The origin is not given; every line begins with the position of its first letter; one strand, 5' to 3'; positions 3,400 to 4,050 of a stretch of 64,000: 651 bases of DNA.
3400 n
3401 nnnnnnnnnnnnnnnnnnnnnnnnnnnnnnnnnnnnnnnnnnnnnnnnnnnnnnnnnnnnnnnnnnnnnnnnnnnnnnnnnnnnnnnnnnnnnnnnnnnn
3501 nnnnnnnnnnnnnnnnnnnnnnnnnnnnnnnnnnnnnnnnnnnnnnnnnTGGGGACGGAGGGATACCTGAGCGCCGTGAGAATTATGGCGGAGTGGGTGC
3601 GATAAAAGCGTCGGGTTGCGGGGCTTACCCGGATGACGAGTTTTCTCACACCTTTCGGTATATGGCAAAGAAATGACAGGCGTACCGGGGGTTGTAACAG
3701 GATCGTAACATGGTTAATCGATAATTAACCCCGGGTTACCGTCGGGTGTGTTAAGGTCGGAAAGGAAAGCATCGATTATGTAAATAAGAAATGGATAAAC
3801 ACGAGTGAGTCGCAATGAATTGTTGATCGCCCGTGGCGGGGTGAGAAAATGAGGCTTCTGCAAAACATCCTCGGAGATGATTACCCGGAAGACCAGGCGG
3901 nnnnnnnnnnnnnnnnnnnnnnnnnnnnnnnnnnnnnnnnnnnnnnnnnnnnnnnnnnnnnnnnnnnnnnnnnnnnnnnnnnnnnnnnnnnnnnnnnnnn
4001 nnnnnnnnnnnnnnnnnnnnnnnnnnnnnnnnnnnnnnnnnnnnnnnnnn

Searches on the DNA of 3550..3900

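Call 54: search_rna_families(source=window, start=3550, end=3900, threshold=evalue, max_evalue=1)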
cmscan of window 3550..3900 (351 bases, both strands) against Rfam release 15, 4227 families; matches with E-value up to 1: 1.
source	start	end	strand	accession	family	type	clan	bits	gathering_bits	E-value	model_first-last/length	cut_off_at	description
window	3702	3762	+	RF02067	STnc310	Gene; sRNA;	-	17.1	40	0.97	1-61/61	no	Salmonella enterica sRNA STnc310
